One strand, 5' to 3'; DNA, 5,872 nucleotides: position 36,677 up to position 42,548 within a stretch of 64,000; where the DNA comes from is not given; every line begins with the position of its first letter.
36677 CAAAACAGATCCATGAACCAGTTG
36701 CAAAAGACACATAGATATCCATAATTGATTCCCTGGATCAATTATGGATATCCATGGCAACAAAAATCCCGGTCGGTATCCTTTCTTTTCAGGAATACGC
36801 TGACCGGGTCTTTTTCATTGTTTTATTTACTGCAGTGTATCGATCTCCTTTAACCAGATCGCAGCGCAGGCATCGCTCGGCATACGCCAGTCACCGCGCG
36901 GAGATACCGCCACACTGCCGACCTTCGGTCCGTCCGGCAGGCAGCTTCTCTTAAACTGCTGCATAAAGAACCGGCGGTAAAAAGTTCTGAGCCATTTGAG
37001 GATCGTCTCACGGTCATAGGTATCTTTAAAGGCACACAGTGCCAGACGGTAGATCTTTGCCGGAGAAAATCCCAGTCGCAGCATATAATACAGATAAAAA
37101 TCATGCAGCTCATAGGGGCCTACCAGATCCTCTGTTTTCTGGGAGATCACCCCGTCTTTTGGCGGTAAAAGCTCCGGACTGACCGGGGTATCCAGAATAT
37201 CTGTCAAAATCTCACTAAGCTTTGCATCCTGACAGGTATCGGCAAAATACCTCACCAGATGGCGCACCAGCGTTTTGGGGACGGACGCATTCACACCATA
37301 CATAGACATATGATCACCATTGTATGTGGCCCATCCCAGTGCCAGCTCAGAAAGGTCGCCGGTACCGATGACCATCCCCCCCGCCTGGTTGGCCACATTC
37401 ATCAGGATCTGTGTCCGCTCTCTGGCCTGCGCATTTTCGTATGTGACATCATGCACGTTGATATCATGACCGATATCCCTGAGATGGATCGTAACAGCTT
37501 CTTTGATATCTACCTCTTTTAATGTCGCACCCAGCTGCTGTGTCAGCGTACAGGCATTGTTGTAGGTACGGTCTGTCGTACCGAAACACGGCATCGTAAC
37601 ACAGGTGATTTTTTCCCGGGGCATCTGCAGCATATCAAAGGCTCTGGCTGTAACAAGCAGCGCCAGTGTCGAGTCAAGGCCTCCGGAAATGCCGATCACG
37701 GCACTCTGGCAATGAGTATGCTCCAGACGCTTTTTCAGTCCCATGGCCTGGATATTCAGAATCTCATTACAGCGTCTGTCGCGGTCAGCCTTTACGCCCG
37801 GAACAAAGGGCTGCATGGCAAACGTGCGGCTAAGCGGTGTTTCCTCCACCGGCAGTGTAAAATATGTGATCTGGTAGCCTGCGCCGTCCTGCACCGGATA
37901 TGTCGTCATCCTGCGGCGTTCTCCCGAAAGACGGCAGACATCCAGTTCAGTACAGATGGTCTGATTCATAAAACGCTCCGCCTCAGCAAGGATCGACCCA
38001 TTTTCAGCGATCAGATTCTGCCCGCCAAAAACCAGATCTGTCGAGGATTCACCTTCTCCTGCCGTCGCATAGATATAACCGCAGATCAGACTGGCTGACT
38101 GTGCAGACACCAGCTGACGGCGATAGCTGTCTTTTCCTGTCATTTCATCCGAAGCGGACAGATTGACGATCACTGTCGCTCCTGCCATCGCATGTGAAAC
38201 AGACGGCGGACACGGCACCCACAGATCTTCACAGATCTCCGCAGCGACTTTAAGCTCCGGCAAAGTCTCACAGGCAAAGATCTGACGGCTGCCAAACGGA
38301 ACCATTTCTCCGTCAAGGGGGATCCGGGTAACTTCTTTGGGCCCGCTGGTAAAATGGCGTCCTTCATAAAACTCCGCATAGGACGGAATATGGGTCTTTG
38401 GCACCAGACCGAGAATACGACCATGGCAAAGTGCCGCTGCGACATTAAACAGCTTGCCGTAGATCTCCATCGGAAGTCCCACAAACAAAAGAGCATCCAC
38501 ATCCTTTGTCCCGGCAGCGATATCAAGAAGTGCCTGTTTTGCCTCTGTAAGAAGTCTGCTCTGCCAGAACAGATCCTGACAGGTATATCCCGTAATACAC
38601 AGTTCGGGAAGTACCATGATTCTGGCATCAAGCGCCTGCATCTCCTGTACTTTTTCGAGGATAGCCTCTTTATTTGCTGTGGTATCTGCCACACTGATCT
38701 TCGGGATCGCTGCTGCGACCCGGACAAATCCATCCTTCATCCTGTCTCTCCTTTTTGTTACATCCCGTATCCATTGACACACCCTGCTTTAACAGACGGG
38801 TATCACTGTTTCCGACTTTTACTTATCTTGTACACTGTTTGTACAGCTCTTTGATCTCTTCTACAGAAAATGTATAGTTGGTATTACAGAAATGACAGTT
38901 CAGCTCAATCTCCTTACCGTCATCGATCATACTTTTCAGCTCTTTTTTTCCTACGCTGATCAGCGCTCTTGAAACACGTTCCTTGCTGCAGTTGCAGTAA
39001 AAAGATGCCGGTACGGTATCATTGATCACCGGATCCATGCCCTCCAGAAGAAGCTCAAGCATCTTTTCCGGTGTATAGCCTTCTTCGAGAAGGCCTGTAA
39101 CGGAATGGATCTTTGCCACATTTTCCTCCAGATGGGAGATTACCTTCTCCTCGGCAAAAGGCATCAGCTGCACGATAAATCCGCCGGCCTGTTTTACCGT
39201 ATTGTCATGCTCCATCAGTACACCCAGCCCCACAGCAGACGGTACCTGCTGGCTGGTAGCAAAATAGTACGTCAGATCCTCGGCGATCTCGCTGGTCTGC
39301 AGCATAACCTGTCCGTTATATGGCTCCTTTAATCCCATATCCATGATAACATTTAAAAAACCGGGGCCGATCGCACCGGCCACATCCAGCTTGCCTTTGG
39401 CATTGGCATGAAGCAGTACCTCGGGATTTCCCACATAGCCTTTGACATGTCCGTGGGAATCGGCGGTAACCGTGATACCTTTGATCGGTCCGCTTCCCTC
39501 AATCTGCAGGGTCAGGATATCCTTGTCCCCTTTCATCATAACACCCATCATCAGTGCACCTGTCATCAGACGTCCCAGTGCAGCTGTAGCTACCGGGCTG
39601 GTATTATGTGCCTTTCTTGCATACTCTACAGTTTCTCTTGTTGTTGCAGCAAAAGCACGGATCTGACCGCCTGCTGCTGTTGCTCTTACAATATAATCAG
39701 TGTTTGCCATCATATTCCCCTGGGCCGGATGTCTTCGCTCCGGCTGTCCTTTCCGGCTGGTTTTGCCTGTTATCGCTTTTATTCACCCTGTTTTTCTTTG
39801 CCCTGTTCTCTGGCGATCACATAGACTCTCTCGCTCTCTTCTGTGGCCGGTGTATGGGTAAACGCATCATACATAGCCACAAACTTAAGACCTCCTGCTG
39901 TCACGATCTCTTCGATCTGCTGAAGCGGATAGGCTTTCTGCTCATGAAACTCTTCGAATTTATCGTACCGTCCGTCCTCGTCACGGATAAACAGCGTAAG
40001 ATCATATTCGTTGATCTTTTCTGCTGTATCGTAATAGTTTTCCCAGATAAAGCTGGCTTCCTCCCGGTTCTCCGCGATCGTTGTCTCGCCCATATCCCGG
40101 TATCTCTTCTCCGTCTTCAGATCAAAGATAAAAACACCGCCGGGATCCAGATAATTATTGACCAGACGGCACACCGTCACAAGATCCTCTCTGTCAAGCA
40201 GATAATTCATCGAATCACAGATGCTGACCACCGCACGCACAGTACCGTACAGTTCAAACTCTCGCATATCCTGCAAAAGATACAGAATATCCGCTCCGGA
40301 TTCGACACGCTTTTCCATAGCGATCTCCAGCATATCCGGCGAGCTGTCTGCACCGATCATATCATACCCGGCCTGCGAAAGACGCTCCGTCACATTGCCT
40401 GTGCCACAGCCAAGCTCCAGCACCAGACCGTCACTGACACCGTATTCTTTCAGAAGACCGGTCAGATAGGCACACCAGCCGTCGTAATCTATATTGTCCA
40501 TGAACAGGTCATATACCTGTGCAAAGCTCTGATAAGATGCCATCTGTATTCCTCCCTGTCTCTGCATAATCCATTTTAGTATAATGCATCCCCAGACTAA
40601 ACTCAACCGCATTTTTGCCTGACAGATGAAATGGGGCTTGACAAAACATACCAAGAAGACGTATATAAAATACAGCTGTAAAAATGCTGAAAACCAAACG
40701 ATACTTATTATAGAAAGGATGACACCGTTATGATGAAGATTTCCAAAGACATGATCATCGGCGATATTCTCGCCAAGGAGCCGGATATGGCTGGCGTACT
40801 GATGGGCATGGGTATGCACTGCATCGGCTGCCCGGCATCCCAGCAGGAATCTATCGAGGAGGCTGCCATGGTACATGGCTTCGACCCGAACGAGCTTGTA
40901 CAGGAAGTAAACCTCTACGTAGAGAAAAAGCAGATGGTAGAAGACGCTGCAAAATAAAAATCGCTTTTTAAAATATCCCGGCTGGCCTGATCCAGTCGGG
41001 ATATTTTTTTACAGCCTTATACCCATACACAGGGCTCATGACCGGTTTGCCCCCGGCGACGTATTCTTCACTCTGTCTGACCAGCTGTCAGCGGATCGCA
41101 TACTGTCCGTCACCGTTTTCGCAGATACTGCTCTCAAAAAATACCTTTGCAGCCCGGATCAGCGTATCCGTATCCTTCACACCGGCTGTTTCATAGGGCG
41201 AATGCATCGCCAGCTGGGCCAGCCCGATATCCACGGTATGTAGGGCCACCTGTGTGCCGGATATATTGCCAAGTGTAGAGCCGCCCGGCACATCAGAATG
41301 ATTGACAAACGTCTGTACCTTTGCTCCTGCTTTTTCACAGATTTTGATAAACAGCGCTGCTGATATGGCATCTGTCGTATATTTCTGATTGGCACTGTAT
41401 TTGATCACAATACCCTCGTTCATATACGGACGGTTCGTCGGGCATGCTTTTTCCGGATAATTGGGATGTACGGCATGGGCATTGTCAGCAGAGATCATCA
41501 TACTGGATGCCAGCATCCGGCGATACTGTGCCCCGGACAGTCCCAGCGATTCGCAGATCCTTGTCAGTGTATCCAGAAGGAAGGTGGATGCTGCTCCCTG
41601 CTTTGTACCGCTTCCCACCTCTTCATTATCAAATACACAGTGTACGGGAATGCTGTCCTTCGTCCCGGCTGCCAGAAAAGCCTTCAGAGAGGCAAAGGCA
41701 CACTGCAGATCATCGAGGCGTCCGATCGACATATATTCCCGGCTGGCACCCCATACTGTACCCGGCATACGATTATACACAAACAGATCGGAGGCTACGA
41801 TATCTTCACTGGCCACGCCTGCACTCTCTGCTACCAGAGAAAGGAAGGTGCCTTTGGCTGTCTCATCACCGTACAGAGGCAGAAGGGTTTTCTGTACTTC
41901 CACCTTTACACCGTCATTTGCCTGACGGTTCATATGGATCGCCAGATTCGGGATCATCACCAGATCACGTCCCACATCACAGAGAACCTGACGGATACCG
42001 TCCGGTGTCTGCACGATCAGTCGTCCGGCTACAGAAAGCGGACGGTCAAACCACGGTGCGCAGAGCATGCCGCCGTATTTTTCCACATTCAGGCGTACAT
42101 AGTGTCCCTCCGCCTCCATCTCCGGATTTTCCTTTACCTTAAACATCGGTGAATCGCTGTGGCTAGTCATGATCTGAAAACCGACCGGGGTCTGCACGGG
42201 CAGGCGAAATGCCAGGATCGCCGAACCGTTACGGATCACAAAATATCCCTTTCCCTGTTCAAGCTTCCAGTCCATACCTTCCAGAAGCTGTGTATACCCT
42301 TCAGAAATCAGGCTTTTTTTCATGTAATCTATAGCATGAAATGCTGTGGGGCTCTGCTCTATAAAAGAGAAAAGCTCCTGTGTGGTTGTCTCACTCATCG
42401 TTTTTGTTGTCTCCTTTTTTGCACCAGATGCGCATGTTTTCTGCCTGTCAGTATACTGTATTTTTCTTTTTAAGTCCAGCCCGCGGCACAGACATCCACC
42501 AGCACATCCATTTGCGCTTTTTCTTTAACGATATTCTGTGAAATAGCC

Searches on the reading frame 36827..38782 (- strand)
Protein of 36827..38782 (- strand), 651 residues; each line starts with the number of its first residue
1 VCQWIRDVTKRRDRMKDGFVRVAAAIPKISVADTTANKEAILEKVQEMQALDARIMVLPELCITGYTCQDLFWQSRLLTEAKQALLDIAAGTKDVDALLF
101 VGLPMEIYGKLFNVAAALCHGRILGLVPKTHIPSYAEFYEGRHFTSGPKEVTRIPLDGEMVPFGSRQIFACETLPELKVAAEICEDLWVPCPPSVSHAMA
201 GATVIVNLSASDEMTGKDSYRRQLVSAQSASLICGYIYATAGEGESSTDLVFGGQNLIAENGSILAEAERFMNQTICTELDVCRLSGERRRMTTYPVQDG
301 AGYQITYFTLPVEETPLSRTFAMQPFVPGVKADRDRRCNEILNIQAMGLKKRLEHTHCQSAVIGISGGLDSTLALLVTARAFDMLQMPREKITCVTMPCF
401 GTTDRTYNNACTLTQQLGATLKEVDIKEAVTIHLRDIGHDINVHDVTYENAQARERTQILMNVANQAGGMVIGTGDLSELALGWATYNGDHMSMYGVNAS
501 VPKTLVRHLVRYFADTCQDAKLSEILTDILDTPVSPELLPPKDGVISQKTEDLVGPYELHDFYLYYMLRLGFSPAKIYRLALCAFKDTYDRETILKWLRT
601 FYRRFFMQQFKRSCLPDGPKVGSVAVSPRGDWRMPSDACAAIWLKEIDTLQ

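Call 34: search_protein_families(library=pfam, max_evalue=0.00001, proteins=[window:36827-38782:-])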
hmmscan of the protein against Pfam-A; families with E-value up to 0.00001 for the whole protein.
window:36827-38782:- (651 aa): 2 families
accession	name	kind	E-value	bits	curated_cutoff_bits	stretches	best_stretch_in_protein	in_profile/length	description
PF02540.23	NAD_synthase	-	3.3e-30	105.4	21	1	347-565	7-203/242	NAD synthase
PF00795.27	CN_hydrolase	-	3.2e-15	56.6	23.2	1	21-282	1-248/256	Carbon-nitrogen hydrolase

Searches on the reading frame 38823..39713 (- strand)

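Call 34: search_protein_families(library=pfam, max_evalue=0.00001, proteins=[window:38823-39713:-])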
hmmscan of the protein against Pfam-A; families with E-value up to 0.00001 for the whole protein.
window:38823-39713:- (296 aa): 1 family
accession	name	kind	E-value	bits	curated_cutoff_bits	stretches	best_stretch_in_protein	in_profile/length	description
PF01430.24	HSP33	-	3.4e-105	351.8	21.4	1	6-283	1-273/273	Hsp33 protein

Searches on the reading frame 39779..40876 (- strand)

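Call 34: search_protein_families(library=pfam, max_evalue=0.00001, proteins=[window:39779-40876:-])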
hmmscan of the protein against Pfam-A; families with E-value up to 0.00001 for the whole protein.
window:39779-40876:- (365 aa): 6 families
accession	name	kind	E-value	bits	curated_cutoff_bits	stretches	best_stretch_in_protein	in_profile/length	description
PF13649.12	Methyltransf_25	-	4.8e-16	59.7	27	1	152-247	1-97/97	Methyltransferase domain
PF08241.18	Methyltransf_11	-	7.4e-10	39.8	21.2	1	153-251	1-95/95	Methyltransferase domain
PF08242.18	Methyltransf_12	-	1.1e-07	32.9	30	1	153-249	1-98/98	Methyltransferase domain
PF05401.17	NodS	-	2.6e-07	31.1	24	1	150-269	45-162/201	Nodulation protein S (NodS)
PF13847.12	Methyltransf_31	-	1.4e-06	28.5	27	1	152-254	7-112/145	Methyltransferase domain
PF13489.12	Methyltransf_23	-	2.4e-06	27.8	27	1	146-194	20-61/164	Methyltransferase domain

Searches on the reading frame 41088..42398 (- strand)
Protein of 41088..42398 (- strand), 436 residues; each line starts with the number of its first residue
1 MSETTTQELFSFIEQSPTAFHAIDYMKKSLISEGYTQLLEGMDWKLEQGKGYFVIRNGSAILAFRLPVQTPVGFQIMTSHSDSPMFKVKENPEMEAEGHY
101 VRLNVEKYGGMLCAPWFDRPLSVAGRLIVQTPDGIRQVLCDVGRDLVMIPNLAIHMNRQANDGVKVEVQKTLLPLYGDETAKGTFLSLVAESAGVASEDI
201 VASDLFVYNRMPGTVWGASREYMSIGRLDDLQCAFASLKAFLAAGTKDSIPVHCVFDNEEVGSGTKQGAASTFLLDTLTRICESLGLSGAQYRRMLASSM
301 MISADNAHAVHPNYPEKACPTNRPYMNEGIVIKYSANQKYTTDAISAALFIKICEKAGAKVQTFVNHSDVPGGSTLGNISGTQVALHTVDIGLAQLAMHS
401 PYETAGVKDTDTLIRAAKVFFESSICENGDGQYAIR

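Call 34: search_protein_families(library=pfam, max_evalue=0.00001, proteins=[window:41088-42398:-])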
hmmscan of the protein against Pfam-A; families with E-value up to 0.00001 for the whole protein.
window:41088-42398:- (436 aa): 1 family
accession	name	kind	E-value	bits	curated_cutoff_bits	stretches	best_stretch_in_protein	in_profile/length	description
PF02127.20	Peptidase_M18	-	1.3e-112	377.2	24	1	12-421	1-432/432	Aminopeptidase I zinc metalloprotease (M18)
